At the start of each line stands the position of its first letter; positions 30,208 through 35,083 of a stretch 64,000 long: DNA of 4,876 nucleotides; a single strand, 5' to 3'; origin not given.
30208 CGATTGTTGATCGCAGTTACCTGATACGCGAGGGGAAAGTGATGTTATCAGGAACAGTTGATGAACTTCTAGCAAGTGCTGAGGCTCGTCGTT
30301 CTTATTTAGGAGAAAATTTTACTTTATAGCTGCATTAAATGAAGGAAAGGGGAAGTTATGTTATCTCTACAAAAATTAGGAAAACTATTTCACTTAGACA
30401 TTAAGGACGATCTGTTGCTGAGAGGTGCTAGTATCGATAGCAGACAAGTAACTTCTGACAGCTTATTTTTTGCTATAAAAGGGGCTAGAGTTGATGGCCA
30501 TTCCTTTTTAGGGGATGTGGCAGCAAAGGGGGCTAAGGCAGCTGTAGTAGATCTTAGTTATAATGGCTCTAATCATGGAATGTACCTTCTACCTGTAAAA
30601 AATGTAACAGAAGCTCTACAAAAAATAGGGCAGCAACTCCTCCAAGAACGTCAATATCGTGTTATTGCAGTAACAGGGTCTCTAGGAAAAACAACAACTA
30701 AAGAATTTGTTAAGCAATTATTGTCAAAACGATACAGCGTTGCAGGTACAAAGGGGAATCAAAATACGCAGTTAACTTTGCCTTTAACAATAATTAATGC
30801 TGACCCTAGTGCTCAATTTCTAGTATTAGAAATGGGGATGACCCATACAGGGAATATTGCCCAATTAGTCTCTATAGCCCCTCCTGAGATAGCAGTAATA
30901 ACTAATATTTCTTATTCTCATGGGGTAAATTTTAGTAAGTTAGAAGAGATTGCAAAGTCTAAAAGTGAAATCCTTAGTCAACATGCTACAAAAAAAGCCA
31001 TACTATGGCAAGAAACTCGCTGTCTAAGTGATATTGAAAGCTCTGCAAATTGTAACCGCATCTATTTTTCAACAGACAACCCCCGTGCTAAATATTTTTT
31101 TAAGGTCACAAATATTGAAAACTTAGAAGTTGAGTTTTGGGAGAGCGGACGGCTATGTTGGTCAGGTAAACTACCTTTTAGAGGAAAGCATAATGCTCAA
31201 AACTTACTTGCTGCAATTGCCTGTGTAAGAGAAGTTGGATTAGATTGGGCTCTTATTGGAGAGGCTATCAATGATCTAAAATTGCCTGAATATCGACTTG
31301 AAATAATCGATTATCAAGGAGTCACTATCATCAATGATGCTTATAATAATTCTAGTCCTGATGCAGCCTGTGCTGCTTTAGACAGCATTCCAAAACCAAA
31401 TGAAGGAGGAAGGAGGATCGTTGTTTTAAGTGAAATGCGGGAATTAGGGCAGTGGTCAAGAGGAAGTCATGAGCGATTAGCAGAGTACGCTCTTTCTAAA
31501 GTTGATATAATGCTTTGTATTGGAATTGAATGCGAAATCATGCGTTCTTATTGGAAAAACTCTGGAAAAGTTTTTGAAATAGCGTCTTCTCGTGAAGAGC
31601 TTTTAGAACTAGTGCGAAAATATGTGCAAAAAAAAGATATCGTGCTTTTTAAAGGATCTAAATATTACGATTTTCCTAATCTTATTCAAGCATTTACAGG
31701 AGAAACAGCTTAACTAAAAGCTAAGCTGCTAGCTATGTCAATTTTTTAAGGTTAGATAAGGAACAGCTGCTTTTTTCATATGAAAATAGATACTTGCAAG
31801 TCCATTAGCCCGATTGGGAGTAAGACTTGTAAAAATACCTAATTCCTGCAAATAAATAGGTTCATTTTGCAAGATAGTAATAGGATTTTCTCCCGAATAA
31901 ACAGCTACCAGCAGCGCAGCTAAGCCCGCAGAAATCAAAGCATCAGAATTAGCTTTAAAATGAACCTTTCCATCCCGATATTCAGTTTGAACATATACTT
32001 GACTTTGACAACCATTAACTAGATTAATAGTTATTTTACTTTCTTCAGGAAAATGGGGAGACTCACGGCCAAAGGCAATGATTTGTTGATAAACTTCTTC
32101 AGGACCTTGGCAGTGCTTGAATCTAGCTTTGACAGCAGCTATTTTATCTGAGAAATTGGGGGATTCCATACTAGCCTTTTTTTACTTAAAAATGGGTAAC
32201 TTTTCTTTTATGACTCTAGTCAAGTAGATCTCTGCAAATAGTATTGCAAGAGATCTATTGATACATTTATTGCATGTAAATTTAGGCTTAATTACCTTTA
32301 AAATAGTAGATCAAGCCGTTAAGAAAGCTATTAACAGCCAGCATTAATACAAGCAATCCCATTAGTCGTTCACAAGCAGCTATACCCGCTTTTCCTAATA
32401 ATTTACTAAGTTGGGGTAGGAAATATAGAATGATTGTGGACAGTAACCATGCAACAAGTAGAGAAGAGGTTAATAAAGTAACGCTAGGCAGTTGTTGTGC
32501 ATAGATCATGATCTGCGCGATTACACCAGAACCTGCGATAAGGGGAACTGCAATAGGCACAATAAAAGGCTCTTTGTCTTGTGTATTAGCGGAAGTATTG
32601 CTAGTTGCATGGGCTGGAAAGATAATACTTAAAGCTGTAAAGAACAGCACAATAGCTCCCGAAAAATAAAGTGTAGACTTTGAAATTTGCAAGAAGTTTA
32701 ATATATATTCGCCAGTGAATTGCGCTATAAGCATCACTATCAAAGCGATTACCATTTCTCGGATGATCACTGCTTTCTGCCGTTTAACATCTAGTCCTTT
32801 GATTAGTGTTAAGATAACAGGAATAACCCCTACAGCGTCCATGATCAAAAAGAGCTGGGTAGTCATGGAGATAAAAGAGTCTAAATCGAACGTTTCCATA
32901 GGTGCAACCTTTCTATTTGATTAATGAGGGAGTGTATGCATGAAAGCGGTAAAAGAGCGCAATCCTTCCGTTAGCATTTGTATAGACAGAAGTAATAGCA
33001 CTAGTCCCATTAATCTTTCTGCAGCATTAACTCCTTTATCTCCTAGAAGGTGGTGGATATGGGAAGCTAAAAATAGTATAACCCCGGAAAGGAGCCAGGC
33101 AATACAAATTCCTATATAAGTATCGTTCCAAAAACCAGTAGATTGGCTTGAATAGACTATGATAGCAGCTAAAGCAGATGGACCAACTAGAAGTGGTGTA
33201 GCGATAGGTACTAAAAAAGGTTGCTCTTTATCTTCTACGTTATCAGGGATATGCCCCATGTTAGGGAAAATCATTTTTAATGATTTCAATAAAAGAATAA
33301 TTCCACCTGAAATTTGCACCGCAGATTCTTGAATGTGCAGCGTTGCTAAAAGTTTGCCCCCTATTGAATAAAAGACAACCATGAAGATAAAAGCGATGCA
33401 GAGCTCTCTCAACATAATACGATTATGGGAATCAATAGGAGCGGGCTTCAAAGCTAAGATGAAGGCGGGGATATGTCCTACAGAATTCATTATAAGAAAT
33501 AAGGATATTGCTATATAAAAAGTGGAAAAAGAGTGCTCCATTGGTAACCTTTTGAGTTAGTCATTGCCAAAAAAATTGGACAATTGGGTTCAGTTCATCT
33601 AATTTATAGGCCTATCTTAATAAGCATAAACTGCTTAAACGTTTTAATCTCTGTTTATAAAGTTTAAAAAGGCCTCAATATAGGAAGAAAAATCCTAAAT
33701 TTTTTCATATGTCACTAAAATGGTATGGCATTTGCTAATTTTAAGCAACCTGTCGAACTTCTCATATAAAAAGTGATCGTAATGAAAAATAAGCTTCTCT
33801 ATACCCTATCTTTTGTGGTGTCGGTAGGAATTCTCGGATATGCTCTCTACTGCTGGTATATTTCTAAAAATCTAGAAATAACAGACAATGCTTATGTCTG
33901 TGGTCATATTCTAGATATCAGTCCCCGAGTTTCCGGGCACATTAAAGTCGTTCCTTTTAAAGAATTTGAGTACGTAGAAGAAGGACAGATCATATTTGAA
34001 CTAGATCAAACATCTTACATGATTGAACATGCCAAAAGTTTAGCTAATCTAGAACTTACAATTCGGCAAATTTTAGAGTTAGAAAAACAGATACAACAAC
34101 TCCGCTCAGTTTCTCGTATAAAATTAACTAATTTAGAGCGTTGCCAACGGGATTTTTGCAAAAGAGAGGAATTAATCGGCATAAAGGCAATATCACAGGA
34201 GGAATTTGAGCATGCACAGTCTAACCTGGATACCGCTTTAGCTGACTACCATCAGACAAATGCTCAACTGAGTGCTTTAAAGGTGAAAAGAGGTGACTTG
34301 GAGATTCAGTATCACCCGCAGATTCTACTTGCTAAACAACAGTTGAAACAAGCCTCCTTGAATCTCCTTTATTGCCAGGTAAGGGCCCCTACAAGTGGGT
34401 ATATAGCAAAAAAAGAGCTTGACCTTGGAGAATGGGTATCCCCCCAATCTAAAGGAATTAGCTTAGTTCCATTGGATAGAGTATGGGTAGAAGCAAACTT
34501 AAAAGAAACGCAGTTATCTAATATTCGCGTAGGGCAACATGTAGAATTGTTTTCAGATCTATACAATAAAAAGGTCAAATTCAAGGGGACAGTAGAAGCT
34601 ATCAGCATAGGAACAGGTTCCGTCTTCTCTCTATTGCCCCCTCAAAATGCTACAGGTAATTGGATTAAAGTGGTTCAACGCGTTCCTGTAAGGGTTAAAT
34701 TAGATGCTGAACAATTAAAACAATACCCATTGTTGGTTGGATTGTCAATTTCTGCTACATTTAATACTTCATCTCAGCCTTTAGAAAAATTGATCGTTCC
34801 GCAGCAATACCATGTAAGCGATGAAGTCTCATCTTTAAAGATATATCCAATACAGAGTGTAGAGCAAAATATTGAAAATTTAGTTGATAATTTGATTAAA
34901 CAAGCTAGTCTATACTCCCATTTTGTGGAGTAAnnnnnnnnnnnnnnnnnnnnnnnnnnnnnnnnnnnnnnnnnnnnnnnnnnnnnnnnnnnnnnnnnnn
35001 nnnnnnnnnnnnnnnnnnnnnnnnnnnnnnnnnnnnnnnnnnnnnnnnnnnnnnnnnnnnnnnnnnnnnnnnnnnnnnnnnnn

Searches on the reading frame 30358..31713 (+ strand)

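Call 43: search_protein_families(library=pfam, proteins=[window:30358-31713:+], max_evalue=0.00001)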
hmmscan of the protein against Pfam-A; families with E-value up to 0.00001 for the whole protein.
window:30358-31713:+ (451 aa): 3 families
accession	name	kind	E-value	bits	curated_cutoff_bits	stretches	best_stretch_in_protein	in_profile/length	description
PF08245.18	Mur_ligase_M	-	2.6e-36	125.9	24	1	105-290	1-200/200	Mur ligase middle domain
PF02875.26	Mur_ligase_C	-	1.4e-16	62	28.4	1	313-434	2-126/127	Mur ligase, glutamate ligase domain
PF01225.30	Mur_ligase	-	4e-08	34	21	1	24-68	5-54/95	Mur ligase family, catalytic domain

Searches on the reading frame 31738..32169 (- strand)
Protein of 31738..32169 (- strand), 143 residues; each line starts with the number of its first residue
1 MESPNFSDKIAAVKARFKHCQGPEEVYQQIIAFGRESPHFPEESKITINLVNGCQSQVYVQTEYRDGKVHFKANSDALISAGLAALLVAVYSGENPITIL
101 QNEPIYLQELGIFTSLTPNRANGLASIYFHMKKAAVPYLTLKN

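Call 43: search_protein_families(library=pfam, proteins=[window:31738-32169:-], max_evalue=0.00001)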
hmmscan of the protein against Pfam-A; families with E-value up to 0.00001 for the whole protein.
window:31738-32169:- (143 aa): 1 family
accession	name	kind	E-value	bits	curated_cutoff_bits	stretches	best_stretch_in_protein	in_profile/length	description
PF02657.20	SufE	-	4.8e-36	123.7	27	1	16-133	3-120/121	Fe-S metabolism associated domain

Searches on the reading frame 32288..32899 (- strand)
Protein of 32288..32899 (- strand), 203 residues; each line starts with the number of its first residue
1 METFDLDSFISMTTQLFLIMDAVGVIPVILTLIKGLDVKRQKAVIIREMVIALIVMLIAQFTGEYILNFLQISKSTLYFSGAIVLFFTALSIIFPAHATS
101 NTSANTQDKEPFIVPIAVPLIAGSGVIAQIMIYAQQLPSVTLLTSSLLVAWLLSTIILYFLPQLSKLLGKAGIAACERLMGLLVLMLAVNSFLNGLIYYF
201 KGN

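Call 43: search_protein_families(library=pfam, proteins=[window:32288-32899:-], max_evalue=0.00001)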
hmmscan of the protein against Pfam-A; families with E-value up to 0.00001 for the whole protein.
window:32288-32899:- (203 aa): 1 family
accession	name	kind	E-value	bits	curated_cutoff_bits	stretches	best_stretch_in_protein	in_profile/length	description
PF01914.23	MarC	-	9.5e-44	149.7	23.9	1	7-197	2-200/203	MarC family integral membrane protein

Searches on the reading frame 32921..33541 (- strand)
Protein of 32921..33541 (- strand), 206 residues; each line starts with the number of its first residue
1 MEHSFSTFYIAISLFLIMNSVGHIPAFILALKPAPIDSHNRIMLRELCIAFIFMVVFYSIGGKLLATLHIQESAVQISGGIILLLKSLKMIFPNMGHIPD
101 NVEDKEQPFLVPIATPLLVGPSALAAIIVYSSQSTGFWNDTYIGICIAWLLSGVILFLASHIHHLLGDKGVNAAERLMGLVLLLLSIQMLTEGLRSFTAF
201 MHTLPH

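Call 43: search_protein_families(library=pfam, proteins=[window:32921-33541:-], max_evalue=0.00001)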
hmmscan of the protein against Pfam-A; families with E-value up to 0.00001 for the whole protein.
window:32921-33541:- (206 aa): 2 families
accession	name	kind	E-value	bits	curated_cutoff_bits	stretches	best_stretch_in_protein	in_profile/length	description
PF01914.23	MarC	-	1.5e-45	155.6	23.9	1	8-196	5-201/203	MarC family integral membrane protein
PF03741.22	TerC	-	9.1e-06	26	27.8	0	27-100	18-83/178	Integral membrane protein TerC family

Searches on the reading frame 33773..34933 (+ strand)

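Call 43: search_protein_families(library=pfam, proteins=[window:33773-34933:+], max_evalue=0.00001)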
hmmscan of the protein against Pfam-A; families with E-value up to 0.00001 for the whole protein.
window:33773-34933:+ (386 aa): 3 families
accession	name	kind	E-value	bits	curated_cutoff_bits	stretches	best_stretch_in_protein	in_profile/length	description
PF00529.27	CusB_dom_1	-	4.7e-16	59.2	26.5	1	215-328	12-85/89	Cation efflux system protein CusB domain 1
PF16576.10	HlyD_D23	-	1e-15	58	30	1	47-277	20-184/214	Barrel-sandwich domain of CusB or HlyD membrane-fusion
PF13437.12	HlyD_3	-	1.7e-14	54.9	22.2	1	203-318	2-101/106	HlyD family secretion protein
